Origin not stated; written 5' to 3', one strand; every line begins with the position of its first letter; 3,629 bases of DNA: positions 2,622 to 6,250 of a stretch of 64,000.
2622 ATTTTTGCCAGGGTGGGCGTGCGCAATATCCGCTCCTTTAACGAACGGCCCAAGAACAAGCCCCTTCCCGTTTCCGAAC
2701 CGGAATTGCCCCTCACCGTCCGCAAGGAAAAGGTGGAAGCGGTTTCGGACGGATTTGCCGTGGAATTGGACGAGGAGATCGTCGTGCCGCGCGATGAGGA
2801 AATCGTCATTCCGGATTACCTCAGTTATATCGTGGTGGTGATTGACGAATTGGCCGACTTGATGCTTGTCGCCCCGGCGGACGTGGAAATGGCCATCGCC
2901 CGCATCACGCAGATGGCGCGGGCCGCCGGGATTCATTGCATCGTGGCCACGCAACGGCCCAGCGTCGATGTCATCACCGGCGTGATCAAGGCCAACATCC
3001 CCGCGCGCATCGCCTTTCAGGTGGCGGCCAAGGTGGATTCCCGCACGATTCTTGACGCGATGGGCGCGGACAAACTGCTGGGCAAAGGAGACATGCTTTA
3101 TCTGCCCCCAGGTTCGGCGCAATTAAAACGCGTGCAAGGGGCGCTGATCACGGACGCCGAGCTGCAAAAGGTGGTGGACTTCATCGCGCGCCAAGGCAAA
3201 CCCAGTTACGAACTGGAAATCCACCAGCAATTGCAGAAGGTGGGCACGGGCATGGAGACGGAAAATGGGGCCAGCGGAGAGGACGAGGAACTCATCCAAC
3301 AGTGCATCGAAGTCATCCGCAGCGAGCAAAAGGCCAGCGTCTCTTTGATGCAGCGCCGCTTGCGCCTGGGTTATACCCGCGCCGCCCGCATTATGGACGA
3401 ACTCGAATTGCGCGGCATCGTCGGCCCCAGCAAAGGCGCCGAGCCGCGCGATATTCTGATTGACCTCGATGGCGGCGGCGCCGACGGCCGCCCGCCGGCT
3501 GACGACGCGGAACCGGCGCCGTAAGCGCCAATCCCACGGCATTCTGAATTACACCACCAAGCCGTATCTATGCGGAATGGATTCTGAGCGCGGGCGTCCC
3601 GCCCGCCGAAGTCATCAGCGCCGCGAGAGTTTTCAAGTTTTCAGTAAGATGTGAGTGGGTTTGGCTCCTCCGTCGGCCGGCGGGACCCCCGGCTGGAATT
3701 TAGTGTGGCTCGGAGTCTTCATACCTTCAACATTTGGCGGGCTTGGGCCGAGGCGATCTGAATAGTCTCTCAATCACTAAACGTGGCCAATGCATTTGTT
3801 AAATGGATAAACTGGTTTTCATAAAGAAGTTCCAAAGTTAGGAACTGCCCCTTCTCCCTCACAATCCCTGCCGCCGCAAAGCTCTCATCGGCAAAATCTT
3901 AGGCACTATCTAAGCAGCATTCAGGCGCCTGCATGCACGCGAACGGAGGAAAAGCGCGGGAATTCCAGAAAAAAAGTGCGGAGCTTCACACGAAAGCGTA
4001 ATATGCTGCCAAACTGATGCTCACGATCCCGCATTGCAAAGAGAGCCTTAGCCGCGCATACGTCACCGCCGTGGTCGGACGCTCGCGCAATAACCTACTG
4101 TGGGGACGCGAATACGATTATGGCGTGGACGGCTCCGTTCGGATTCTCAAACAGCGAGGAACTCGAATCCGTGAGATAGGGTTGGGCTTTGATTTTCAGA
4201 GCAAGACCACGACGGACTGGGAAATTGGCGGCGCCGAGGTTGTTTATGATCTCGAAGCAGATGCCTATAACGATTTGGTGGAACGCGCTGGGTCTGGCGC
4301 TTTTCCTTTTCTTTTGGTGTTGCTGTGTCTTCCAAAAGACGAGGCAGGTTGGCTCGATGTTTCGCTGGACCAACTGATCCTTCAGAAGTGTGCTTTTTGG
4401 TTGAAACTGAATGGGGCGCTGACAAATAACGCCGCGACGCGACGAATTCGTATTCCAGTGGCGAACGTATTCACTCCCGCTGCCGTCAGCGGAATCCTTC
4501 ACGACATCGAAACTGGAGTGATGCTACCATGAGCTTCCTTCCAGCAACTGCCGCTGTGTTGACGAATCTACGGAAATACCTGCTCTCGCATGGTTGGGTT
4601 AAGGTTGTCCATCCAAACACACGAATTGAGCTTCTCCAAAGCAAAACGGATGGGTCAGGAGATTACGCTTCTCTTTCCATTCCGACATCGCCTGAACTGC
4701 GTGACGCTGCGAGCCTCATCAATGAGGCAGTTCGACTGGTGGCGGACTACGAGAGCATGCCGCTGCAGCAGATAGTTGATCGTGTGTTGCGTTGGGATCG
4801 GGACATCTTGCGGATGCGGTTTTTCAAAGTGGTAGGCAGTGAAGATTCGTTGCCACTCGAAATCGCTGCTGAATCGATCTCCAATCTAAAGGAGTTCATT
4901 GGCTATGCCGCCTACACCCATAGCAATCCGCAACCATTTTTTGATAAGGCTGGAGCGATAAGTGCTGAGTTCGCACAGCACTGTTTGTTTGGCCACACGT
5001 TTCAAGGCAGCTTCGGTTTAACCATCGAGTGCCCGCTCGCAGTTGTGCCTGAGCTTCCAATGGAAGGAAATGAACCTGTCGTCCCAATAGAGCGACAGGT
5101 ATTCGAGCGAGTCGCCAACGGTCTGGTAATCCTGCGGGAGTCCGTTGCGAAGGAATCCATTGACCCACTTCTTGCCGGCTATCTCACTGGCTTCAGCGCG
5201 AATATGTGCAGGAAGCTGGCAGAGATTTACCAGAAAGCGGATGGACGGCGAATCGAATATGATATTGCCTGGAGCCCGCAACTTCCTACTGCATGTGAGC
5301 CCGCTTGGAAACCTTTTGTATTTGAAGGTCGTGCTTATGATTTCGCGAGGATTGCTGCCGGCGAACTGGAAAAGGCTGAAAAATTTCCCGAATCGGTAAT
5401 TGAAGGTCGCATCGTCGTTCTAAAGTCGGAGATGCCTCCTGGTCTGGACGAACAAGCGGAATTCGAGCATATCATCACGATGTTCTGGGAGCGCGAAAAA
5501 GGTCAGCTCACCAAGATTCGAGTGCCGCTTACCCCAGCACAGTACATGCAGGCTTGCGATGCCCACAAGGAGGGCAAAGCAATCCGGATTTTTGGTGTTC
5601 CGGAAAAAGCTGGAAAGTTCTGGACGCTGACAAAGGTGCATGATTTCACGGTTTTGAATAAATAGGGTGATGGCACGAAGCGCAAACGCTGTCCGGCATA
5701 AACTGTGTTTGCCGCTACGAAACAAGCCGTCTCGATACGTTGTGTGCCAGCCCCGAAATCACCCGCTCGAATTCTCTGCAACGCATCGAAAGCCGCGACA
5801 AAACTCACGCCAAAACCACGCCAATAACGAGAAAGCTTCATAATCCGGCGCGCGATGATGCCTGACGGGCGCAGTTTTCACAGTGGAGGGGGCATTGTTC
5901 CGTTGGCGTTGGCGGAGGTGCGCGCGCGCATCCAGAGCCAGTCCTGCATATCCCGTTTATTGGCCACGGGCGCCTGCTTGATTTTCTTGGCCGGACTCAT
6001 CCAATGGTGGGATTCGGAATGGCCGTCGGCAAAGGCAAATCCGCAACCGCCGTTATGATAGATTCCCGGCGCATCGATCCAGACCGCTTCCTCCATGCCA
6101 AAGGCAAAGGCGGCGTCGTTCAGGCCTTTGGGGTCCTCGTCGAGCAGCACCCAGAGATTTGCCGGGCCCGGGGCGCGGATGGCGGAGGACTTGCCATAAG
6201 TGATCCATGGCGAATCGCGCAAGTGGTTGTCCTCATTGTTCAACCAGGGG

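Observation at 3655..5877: Lower-GC islet with a two-gene cassette: DUF4365-like nuclease-fold protein plus a 378-aa protein with no known motif (candidate undescribed defence/conflict system)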

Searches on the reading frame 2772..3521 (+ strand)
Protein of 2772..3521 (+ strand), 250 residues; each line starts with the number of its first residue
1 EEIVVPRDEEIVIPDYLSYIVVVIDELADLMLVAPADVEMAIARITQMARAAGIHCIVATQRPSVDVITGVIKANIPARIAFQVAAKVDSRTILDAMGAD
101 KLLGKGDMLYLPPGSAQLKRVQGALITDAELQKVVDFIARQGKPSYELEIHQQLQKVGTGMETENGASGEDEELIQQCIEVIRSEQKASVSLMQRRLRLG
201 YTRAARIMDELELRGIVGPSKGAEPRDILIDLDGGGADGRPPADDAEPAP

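Call 59: find_related_loci(query=window:2772-3521:+, collection=metagenome_contigs, flank=7000)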
Query window:2772-3521:+ (250 aa) in metagenome_contigs; peptide patterns used: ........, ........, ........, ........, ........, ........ (x = any residue, [..] = any of these).
600 stretches matched a pattern (row limit reached: there are more); 507 encode a relative of the query (tblastn E <= 1e-3); the best 80 are kept; 80 distinct loci.
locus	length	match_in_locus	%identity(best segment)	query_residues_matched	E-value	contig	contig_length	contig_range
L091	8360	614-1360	96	1-249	1e-156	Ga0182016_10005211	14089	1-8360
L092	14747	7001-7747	94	1-249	2e-153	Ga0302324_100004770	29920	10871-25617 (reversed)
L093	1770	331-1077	92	1-249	2e-160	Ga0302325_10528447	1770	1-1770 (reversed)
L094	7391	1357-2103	91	1-249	4e-148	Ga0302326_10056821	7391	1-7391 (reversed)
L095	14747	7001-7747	92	1-249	4e-148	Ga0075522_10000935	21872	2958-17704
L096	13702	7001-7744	91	1-248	9e-148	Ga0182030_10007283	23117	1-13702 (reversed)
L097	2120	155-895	92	1-250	3e-157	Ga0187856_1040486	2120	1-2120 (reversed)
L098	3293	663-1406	91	1-249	1e-152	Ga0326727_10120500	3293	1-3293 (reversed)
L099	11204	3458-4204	91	1-249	1e-146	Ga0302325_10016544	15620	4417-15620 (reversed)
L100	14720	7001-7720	93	1-240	9e-146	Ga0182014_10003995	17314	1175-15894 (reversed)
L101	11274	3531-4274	91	1-249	1e-145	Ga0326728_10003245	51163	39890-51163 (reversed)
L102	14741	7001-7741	89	1-247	2e-144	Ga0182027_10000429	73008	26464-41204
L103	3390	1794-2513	93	1-240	1e-149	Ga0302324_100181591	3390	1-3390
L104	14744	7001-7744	90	1-249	7e-144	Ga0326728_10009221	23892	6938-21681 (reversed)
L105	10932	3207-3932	90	1-242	4e-143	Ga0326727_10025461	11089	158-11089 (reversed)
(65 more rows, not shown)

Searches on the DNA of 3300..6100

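Call 58: search_rna_families(source=window, start=3300, end=6100, threshold=evalue, max_evalue=1)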
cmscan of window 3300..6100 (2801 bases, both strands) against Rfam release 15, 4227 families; matches with E-value up to 1: 0.
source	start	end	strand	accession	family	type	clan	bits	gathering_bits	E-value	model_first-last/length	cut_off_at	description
